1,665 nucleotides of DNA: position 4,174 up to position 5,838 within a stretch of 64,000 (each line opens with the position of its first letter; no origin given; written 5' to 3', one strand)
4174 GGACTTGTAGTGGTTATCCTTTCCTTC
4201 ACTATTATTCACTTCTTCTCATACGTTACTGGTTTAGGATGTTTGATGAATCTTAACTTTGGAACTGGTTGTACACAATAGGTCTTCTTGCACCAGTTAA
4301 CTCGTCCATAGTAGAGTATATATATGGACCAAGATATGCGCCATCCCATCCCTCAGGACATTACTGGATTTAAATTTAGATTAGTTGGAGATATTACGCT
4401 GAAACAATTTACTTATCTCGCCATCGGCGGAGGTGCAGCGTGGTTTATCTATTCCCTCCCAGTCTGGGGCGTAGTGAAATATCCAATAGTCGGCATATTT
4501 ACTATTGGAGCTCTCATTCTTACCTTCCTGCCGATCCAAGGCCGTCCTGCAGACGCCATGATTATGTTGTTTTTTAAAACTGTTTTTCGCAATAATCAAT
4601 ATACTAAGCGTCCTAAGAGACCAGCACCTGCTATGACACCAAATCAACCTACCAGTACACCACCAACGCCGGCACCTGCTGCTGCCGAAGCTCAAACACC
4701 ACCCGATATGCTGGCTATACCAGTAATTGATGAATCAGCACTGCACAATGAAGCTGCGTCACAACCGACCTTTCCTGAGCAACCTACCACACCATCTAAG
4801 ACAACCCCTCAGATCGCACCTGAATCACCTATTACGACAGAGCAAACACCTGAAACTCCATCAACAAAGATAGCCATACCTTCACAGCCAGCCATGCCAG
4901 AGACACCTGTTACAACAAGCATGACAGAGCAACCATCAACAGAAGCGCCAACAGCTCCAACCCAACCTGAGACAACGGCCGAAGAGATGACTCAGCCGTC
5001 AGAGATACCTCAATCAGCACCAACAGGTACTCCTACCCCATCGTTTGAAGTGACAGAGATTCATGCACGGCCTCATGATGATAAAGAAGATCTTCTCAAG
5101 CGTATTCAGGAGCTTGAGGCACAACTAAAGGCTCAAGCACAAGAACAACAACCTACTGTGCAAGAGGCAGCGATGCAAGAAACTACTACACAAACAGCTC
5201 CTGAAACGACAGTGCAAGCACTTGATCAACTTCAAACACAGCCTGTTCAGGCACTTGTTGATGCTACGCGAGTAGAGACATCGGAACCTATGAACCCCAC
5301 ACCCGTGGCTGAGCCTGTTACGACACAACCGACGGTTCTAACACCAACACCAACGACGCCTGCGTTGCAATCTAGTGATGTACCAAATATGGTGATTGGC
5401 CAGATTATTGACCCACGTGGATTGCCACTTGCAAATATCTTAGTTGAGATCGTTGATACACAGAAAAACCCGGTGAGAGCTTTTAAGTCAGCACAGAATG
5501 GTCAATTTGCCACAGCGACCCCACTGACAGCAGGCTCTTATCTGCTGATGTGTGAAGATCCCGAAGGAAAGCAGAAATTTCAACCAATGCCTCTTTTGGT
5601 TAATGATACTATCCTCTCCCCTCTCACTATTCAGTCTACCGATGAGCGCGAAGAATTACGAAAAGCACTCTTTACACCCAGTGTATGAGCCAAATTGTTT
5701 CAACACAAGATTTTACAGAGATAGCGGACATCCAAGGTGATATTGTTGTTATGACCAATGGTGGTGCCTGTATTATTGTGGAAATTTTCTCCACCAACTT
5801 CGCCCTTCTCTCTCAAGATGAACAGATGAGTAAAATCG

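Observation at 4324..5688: VirB3/PrgI-like protein extended by a long PT-rich linker and a C-terminal beta-sandwich-like domain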

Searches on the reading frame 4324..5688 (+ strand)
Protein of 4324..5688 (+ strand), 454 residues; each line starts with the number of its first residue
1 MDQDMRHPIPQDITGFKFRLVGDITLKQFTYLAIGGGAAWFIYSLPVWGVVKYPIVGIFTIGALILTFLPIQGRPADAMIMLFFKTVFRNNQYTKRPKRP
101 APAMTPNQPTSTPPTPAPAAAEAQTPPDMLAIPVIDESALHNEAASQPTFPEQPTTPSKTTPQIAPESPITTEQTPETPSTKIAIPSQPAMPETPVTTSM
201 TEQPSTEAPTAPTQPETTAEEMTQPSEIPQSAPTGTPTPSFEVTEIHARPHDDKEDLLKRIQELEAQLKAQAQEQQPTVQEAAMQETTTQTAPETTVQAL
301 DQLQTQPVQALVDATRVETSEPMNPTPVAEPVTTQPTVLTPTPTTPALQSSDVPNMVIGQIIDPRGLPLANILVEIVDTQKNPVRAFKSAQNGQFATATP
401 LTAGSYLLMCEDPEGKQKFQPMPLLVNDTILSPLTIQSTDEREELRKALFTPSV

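Call 3: search_protein_families(library=pfam, proteins=[window:4324-5688:+], max_evalue=1)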
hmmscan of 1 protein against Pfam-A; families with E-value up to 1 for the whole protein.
window:4324-5688:+ (454 aa): 6 families
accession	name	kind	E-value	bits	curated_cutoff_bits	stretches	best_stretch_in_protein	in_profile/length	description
PF13620.12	CarboxypepD_reg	-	2.6e-05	24.9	32.3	1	358-418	3-62/82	Carboxypeptidase regulatory-like domain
PF12666.12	PrgI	-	0.00011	23.1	27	1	8-87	1-82/91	PrgI family protein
PF03999.17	MAP65_ASE1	-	0.0077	15.4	26.9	1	243-321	217-295/477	Microtubule associated protein (MAP65/ASE1 family)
PF15272.11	BBP1_C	-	0.24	11.5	23.4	1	244-293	123-171/190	Spindle pole body component BBP1, C-terminal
PF01763.21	Herpes_UL6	-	0.3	10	27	1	253-317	386-444/562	Herpesvirus UL6 like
PF19756.4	DUF6243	-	0.33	11.7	25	1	249-276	36-63/67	Family of unknown function (DUF6243)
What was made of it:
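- On VirB3/PrgI (PF12666): The window protein scores E 1.1e-4 and 23.1 bits, below the gathering score of 27 (call 3).
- On CarboxypepD_reg / transthyretin-like fold (PF13620): The window protein scores E 2.6e-5 and 24.9 bits, below the gathering score of 32.3 (call 3).
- Checked: It matches CarboxypepD_reg PF13620 at aa 358-418 (E 2.6e-5, 24.9 bits, below 32.3) (call 3).
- The window protein's own Pfam scores are below the gathering thresholds (call 3).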

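Call 8: find_homologous_proteins(query=window:4324-5685:+, max_evalue=0.001)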
Query window:4324-5685:+ (454 aa): 50 proteins with E <= 0.001 among 8000 candidates.
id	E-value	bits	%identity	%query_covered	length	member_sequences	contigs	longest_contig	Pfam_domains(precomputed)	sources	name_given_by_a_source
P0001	2.8e-52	196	34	99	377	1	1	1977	PF13620.13,PF12666.13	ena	-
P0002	4.8e-52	196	41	26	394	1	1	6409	PF12666.13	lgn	-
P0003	1.9e-50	190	33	98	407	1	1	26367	PF13620.13,PF12666.13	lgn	-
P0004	1.5e-49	187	49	22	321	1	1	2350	PF13620.13,PF12666.13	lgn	-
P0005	3.7e-48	183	32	98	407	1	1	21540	PF13620.13,PF12666.13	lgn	-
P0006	8.4e-48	182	32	98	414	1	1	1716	PF13620.13,PF12666.13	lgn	-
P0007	8.4e-47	178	31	98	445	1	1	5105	PF13620.13,PF12666.13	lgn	-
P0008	8.6e-47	178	33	98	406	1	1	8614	PF13620.13,PF12666.13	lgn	-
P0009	1.6e-46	177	47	25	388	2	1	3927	PF13620.13,PF12666.13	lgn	-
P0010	6.2e-46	175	31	98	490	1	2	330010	PF25764.2,PF13620.13,PF12666.13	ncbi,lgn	-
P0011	1.2e-45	175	48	19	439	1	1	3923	PF13620.13,PF12666.13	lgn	-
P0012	1.2e-45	174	52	23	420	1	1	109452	PF13620.13,PF12666.13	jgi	jgi:hypothetical protein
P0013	1.3e-45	174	47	23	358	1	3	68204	PF13620.13,PF12666.13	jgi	jgi:hypothetical protein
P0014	3.0e-45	173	31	98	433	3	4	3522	PF13620.13,PF12666.13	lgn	-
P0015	3.0e-45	173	50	22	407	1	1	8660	PF13620.13,PF12666.13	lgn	-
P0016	4.0e-45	173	47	19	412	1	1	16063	PF12666.13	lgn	-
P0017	7.3e-45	172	31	98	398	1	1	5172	PF13620.13,PF12666.13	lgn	-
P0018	1.2e-44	171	33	98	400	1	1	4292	PF13620.13,PF12666.13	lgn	-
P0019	1.4e-44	171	57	22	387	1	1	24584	PF13620.13,PF12666.13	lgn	-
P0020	5.7e-44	169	48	19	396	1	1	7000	PF13620.13,PF12666.13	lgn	-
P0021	9.7e-44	168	34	98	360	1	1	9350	PF13620.13,PF12666.13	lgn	-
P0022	1.5e-43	168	30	98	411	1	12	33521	PF13620.13,PF12666.13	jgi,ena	-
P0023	1.7e-43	167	50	22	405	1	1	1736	PF13620.13,PF12666.13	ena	-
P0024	9.6e-43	165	34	50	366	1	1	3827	PF12666.13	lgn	-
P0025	1.1e-42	165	52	22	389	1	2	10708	PF13620.13,PF12666.13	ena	-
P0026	1.2e-42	165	34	98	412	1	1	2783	PF13620.13,PF12666.13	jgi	jgi:hypothetical protein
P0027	2.4e-42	164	39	45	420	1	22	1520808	PF12666.13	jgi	jgi:hypothetical protein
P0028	5.2e-42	163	50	24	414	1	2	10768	PF13620.13,PF12666.13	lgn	-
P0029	5.5e-42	162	37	40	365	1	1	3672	PF13620.13,PF12666.13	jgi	jgi:hypothetical protein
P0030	6.0e-42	162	32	98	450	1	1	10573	PF13620.13,PF12666.13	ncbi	-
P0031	6.3e-42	162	32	98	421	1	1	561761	PF13620.13,PF12666.13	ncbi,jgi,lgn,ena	-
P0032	1.4e-41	161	49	20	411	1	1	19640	PF13620.13,PF12666.13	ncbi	-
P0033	1.6e-41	161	48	22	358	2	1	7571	PF13620.13,PF12666.13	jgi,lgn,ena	-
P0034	1.7e-41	161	53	19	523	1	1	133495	PF13620.13,PF12666.13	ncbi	-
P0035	3.1e-41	160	44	23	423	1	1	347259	PF13620.13,PF12666.13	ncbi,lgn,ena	-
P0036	3.6e-41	160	52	22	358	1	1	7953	PF13620.13,PF12666.13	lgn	-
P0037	5.4e-41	159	51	22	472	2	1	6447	PF13620.13,PF12666.13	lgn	-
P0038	9.6e-41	158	34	44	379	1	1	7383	PF13620.13,PF12666.13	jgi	-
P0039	1.6e-40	158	32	98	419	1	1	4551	PF13620.13,PF12666.13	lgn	-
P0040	1.9e-40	157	49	20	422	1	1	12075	PF13620.13,PF12666.13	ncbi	-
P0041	3.0e-40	157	47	28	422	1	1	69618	PF12666.13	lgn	-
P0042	1.8e-39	154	47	19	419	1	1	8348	PF13620.13,PF12666.13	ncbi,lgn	-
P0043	9.2e-39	152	52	22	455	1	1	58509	PF13620.13,PF12666.13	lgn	-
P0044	2.4e-38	150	47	24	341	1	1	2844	PF13620.13,PF12666.13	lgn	-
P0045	1.1e-37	148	50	19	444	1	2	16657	PF13620.13,PF12666.13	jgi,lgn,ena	-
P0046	1.8e-37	148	51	22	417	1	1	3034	PF13620.13,PF12666.13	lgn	-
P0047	3.1e-32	130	31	98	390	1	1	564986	PF13620.13,PF12666.13,PF15372.12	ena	-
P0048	5.2e-19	87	-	-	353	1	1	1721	PF13620.13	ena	-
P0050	2.0e-11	62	44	21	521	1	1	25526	PF12666.13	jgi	jgi:hypothetical protein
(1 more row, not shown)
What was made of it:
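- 4324..5688 (+): Extended PrgI/VirB3-family gene (454 aa plus stop codon). Fifty homologues at E down to 3e-52, 42 of them annotated with both PF12666 and PF13620 (call 8).
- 42 of 50 database hits carry both domains (call 8).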

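Call 10: list_cluster_members(proteins=[P0010, P0031, P0034, P0035, P0030, P0032, P0040, P0042, window:4324-5685:+])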
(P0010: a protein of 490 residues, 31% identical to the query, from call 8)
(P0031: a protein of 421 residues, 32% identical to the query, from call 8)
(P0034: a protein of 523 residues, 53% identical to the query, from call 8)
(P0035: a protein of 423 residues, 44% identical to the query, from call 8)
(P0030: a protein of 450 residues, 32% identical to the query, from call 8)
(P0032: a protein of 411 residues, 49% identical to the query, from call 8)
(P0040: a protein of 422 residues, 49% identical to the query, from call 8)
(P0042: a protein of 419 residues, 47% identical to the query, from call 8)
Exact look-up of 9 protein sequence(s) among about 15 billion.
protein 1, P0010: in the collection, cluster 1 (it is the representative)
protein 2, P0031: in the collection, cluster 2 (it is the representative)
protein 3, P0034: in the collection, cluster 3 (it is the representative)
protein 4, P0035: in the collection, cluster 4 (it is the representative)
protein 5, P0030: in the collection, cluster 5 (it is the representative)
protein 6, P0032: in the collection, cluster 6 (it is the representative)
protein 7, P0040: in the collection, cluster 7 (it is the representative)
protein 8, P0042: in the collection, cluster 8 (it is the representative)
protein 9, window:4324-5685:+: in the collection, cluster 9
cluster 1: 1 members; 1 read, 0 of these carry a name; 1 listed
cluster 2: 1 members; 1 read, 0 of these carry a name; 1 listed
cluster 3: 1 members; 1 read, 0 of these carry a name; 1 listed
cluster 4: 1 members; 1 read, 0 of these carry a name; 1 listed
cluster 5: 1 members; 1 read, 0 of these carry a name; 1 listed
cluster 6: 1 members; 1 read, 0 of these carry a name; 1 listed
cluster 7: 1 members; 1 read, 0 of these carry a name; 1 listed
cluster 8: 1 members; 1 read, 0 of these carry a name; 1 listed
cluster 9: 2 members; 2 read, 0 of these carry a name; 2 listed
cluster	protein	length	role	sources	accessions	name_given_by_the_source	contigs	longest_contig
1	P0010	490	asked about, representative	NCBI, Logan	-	-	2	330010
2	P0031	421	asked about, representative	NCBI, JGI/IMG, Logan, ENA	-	-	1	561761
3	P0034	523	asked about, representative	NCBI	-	-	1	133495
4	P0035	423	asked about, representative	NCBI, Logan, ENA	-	-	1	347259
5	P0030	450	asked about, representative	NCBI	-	-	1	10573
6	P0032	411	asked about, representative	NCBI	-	-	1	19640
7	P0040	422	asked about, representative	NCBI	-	-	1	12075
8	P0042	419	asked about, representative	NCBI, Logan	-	-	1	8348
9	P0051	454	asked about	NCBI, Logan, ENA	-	-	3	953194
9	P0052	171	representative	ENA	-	-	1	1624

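Call 28: find_related_loci(query=A1, collection=genome_contigs, flank=8000)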
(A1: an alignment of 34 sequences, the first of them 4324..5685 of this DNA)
Query A1 (454 aa) in genome_contigs; peptide patterns used: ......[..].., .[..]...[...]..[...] (x = any residue, [..] = any of these).
474 stretches matched a pattern; 427 encode a relative of the query (tblastn E <= 1e-3); the best 80 are kept; 80 distinct loci.
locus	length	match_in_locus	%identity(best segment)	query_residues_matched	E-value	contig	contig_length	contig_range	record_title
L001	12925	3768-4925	32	6-450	6e-59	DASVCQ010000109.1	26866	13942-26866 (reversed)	MAG TPA_asm: Patescibacteria group bacterium isolate SMAG_U2010 k141_1668423, whole genome shotgun sequence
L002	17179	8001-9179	31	7-451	2e-55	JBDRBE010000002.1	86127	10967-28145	MAG: Candidatus Levyibacteriota bacterium isolate MEGAHIT-group-1.104 k141_8925261, whole genome shotgun sequence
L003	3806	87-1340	32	1-451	2e-55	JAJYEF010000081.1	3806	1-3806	MAG: bacterium isolate DBS1-1.bin22 NODE_49599_length_3806_cov_3.913020, whole genome shotgun sequence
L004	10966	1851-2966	31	7-451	1e-54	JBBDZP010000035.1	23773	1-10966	MAG: Candidatus Levyibacteriota bacterium isolate LejiaD_39_46 Lejia_D_3464_length_23773_cov_28, whole genome shotgun se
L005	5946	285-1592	33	4-450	5e-54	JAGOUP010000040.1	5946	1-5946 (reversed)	MAG: Candidatus Levyibacteriota bacterium isolate Gw_Eff_bin_508 Gw_Eff_43188_length_5946_cov_3.556797, whole genome sho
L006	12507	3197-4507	33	6-451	6e-54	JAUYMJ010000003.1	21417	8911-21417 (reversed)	MAG: bacterium isolate C24_metabat.bin.81 C24_k141_997789, whole genome shotgun sequence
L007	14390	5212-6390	32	7-450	5e-53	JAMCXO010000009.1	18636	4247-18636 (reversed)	MAG: Patescibacteria group bacterium isolate FK_Sedi_B_Bin.407 NODE_10639_length_18636_cov_8.80831, whole genome shotgun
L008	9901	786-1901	35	6-450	5e-53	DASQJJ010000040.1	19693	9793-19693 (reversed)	MAG TPA_asm: Candidatus Eisenbacteria bacterium isolate SMAG_U11883 k141_49365, whole genome shotgun sequence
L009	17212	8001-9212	32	7-450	5e-53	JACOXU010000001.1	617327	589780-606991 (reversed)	MAG: Candidatus Levyibacteriota bacterium isolate NC_groundwater_161_Ag_S-0.1um_37_19 S4_GD2017_2_S1_scaffold_10, whole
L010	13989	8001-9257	31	7-452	2e-52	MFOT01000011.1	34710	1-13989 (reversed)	MAG: Candidatus Levybacteria bacterium RIFCSPLOWO2_01_FULL_38_21 rifcsplowo2_01_scaffold_2826, whole genome shotgun sequ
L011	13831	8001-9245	34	1-451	1e-52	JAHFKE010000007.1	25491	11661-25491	MAG: Candidatus Levyibacteriota bacterium isolate nzgw402 NODE_1115_length_25492_cov_3.608569, whole genome shotgun sequ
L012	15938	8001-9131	32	4-450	1e-52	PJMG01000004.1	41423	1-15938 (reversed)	MAG: Candidatus Levyibacteriota bacterium isolate Amazon_FNV_2010_10_8_1 contig_75_30978874_length_41423_multi_3_in_1_ou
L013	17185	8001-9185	33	7-451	3e-52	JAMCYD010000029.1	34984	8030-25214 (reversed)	MAG: Patescibacteria group bacterium isolate FK_Sedi_B_Bin.369 NODE_3552_length_34984_cov_81.5257, whole genome shotgun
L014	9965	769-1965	30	6-451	3e-52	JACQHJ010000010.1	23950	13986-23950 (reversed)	MAG: Candidatus Levyibacteriota bacterium isolate NC_groundwater_1096_Ag_S2p5_37_166 S_2p5_S6_coassembly_k141_4949695, w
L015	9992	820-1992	30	7-451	4e-52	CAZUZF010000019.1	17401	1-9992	MAG TPA_asm: uncultured Gammaproteobacteria bacterium isolate binchicken_co38_1268 genome assembly, contig: NODE_6890_le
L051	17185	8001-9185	32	6-450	5e-45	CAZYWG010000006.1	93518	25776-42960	MAG TPA_asm: uncultured Gammaproteobacteria bacterium isolate SRP200132_co1_187 genome assembly, contig: NODE_270_length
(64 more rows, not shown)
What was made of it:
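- The named ones among the best 80 are Levy-, Gottesman- and Woesebacteria (call 28).
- Tried and rejected: The taxonomic placement therefore rests on the titles of related loci (call 28).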

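Call 34: search_protein_families(library=ncbifam, proteins=[window:4324-5685:+], max_evalue=0.01)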
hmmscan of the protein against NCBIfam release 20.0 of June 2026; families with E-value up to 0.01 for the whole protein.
window:4324-5685:+ (454 aa): 0 families

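Call 46: predict_structure(alignment_id=A1)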
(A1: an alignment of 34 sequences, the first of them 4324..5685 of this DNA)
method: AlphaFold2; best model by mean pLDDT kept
length: 454 residues; sequences in the alignment: 34
mean_pLDDT: 64.4   pTM: 0.35
mean pLDDT of the five models: 64.4, 63.8, 63.7, 60.9, 59.0
residues with pLDDT >= 90: 117; 70-90: 65; 50-70: 83; < 50: 189
segments of 3 or more residues with pLDDT < 50: 15-20, 94-96, 98-108, 110-112, 119-125, 128-147, 158-161, 170-175, 180-184, 196-203, 205-232, 234-236, 238-248, 290-292, 294-302, 309-341
pLDDT, mean of each block of 10 residues (from residue 1): 49 47 68 92 96 95 84 69 71 49 47 48 43 42 43 47 50 44 49 44 41 41 42 41 44 70 87 72 55 44 49 45 42 42 66 95 94 97 95 95 97 94 96 94 82 68
secondary structure, 60 per line:
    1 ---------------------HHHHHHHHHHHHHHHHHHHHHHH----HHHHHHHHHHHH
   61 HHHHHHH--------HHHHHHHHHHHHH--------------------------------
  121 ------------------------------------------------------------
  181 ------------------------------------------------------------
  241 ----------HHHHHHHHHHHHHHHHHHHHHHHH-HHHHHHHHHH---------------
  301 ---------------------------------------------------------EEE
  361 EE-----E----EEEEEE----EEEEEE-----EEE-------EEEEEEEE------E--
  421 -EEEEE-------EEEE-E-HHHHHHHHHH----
elements in order: H22-44 H49-67 H76-88 H251-274 H276-285 E358-362 E373-378 E383-388 E394-396 E404-411 E422-426 E434-437 H441-450
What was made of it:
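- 5074..5178 (+): Conserved amphipathic or coiled-coil helix (aa 251-285, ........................). AlphaFold2 helices at 251-274 and 276-285, with block-mean pLDDT of 70-87 over aa 251-280 (call 46).
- Checked: The full-length AlphaFold2 model gives helices 22-44, 49-67 and 76-88, disorder over 90-250, a helix at 251-285, disorder over 286-355, a beta-sandwich at 358-437 and a helix at 441-450 (call 46).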

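Call 48: find_encoding_contigs(protein=window:4324-5685:+, flank=10000, max_places=3)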
Protein window:4324-5685:+ (454 aa): 6 contigs read that carry it; 3 places shown.
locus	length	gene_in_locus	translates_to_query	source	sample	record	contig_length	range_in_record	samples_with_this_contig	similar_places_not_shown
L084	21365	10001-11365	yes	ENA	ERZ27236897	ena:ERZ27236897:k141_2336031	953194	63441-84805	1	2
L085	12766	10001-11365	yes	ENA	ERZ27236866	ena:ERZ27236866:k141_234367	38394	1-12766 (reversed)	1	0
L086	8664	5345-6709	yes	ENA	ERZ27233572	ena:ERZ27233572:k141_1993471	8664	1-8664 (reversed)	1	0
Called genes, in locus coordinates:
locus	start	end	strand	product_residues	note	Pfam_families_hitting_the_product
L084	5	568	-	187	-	PF01227:GTP_cyclohydroI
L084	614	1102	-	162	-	-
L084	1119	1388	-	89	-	PF01978:TrmB, PF01047:MarR (weak), PF13412:HTH_24 (faint), PF08279:HTH_11 (weak), PF01022:HTH_5 (weak), PF09339:HTH_IclR (faint)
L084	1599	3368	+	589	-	PF13520:AA_permease_2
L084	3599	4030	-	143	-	PF13565:HTH_32 (faint), PF13384:HTH_23, PF13551:HTH_29, PF13592:HTH_33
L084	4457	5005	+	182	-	-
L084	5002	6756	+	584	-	-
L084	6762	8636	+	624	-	PF18895:T4SS_pilin (weak)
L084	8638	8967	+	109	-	PF18895:T4SS_pilin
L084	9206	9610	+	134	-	PF18895:T4SS_pilin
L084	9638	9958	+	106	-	PF18895:T4SS_pilin (weak)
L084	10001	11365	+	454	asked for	-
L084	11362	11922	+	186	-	PF26593:TraC-like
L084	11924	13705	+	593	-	PF12846:AAA_10, PF19044:P-loop_TraG, PF01935:DUF87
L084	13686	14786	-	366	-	PF00712:DNA_pol3_beta, PF02767:DNA_pol3_beta_2, PF02768:DNA_pol3_beta_3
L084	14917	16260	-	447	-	PF11638:DnaA_N (weak), PF01695:IstB_IS21, PF00308:Bac_DnaA, PF01637:ATPase_2 (weak), PF00004:AAA, PF13173:AAA_14, PF13401:AAA_22 (weak), PF08299:Bac_DnaA_C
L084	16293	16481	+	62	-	PF00468:Ribosomal_L34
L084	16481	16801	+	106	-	PF00825:Ribonuclease_P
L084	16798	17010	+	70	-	PF01809:YidD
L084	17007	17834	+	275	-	PF02096:60KD_IMP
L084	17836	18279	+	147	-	PF13083:KH_KhpA-B, PF01424:R3H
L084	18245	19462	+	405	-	PF04932:Wzy_C (weak)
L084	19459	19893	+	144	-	PF00075:RNase_H, PF13456:RVT_3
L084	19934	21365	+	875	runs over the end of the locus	PF13196:DUF4012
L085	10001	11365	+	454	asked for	-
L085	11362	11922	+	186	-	PF26593:TraC-like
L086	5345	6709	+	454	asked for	-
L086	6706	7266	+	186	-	PF26593:TraC-like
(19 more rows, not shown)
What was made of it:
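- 4324..5688 (+): The exact protein is on record on a 953-kb contig (calls 10, 48).
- The identical protein occurs on several independent contigs from different samples (call 48).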

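Call 53: search_protein_families(library=pfam, proteins=[L051:12273-14792:+, P0010], max_evalue=0.1)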
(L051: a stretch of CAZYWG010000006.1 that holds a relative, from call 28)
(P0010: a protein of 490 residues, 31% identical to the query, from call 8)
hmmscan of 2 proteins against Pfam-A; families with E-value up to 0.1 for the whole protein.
L051:12273-14792:+ (840 aa): 4 families
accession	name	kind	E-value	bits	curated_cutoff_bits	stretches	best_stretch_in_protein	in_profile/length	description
PF13620.12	CarboxypepD_reg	-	2.3e-05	25.1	32.3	1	37-81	11-54/82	Carboxypeptidase regulatory-like domain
PF17802.7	SpaA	-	0.019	15.5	23.1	0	34-88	10-65/91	Prealbumin-like fold domain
PF02009.21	RIFIN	-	0.038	14.3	32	0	398-480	222-303/327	Rifin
PF17210.9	SdrD_B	-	0.088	13.4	29.7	0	38-84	22-67/112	SdrD B-like domain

P0010 (490 aa): 8 families
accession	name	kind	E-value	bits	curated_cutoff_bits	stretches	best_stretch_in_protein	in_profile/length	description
PF12666.12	PrgI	-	3.1e-06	28.1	27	1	5-83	1-81/91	PrgI family protein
PF25764.1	KIF21A_4th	-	1e-05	25.7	33.1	1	273-341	24-92/183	KIF21A-like domain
PF13620.12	CarboxypepD_reg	-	2.1e-05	25.2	32.3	1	388-444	2-57/82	Carboxypeptidase regulatory-like domain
PF01496.24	V_ATPase_I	-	0.0043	15.5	30.7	1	252-404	44-177/815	V-type ATPase 116kDa subunit family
PF14282.11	FlxA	-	0.014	16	26.3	1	273-361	13-95/101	FlxA-like protein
PF25398.1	CUX1_N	-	0.039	14.4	27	0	112-170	30-88/116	CUX1-like, N-terminal tRNA-binding arm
PF12731.12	Mating_N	-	0.054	14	21.4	1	121-194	17-89/95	Mating-type protein beta 1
PF08687.16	ASD2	-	0.069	13.2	26.4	1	248-339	54-147/289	Apx/Shroom domain ASD2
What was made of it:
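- On VirB3/PrgI (PF12666): P0010 scores 28.1 bits, above the cutoff (call 53).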
